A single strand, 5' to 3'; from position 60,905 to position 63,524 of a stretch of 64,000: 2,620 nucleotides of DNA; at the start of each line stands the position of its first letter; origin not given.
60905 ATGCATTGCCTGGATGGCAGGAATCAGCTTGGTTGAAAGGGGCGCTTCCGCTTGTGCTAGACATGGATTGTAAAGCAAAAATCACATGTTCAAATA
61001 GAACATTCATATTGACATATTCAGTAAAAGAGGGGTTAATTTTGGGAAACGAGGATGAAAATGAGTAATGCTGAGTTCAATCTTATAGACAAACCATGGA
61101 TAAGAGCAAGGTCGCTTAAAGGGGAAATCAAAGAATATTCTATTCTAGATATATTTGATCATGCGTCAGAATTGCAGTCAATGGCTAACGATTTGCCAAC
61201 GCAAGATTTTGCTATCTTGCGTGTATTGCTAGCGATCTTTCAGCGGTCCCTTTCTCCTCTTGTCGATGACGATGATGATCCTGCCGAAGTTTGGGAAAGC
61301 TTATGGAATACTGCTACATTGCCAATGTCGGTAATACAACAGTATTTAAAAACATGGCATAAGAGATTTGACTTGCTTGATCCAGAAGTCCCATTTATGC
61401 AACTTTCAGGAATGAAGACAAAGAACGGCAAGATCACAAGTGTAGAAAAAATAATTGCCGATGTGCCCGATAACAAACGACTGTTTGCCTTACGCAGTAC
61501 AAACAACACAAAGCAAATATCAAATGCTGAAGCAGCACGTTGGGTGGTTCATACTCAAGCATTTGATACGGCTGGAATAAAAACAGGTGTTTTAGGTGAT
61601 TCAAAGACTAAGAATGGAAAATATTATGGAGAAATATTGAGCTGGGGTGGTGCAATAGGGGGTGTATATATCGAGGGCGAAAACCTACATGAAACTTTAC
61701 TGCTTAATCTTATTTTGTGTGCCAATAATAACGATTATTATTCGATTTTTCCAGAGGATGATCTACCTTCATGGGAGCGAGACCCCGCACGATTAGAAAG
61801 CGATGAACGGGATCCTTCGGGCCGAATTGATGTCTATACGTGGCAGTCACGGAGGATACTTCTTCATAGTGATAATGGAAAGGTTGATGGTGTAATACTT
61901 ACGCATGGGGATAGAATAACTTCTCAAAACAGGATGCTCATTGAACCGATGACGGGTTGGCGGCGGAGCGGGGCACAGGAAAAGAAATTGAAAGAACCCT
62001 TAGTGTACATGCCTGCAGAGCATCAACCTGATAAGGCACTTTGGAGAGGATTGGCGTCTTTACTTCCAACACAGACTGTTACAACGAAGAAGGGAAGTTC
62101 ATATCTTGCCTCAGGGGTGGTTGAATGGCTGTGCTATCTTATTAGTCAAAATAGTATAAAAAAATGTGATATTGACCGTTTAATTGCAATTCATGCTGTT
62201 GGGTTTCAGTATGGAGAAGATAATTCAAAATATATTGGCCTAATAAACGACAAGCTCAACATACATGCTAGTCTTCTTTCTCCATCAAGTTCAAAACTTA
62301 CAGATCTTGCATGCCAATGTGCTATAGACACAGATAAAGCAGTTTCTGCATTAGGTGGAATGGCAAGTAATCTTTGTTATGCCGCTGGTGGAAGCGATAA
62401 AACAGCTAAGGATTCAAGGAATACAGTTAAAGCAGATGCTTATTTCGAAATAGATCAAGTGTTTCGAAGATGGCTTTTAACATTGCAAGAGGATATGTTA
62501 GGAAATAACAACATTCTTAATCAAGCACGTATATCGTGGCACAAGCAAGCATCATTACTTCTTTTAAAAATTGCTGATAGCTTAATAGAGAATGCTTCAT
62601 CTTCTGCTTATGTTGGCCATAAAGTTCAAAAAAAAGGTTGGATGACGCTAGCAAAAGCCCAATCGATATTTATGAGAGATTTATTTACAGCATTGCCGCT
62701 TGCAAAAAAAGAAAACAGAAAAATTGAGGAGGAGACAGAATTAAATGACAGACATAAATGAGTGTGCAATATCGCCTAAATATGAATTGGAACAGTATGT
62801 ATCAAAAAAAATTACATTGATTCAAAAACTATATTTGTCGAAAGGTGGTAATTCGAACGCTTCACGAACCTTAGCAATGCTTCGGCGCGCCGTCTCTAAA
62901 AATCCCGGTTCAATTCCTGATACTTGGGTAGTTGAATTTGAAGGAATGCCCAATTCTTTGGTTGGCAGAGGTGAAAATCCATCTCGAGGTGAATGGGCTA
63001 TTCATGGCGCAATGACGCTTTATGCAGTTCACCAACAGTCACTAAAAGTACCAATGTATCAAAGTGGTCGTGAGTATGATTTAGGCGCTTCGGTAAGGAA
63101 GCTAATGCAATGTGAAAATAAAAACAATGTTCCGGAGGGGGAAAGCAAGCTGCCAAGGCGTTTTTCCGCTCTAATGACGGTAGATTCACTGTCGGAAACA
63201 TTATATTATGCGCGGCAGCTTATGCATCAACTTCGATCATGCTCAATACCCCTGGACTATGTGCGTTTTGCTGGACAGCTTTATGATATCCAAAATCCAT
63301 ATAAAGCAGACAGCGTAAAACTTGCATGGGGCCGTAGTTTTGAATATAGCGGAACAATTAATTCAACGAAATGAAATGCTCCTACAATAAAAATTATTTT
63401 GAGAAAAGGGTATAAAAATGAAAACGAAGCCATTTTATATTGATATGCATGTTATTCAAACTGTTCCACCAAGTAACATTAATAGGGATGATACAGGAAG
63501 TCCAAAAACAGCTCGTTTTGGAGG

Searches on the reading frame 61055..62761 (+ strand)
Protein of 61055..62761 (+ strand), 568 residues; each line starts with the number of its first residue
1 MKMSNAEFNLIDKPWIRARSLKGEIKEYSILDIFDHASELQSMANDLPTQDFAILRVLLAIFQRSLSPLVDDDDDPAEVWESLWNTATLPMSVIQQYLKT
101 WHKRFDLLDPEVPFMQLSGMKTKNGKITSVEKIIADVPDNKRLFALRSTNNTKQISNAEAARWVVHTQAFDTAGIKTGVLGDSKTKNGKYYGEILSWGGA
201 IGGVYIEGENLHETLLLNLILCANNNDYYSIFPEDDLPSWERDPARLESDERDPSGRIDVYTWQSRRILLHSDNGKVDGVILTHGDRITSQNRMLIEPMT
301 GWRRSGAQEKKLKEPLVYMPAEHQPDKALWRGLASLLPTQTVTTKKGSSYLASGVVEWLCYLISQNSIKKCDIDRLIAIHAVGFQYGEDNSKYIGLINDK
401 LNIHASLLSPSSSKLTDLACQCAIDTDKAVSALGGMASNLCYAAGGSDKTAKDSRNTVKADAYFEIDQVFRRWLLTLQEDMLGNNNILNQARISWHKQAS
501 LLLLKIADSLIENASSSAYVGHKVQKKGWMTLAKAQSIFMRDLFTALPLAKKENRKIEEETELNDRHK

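Call 22: search_protein_families(library=pfam, proteins=[window:61055-62761:+], max_evalue=0.001)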
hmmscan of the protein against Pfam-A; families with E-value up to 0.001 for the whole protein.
window:61055-62761:+ (568 aa): 1 family
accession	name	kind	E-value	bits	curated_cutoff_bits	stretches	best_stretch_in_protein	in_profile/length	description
PF09481.15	CRISPR_Cse1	-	7.7e-100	335.6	24.7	1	9-504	1-448/450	CRISPR-associated protein Cse1 (CRISPR_cse1)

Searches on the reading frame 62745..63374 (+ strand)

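Call 22: search_protein_families(library=pfam, proteins=[window:62745-63374:+], max_evalue=0.001)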
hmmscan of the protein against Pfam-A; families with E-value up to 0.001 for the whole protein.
window:62745-63374:+ (209 aa): 1 family
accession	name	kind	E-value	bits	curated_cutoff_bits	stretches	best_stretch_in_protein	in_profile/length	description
PF09485.15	CRISPR_Cse2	-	8e-25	88.3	24.6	1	43-199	2-136/137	CRISPR-associated protein Cse2 (CRISPR_cse2)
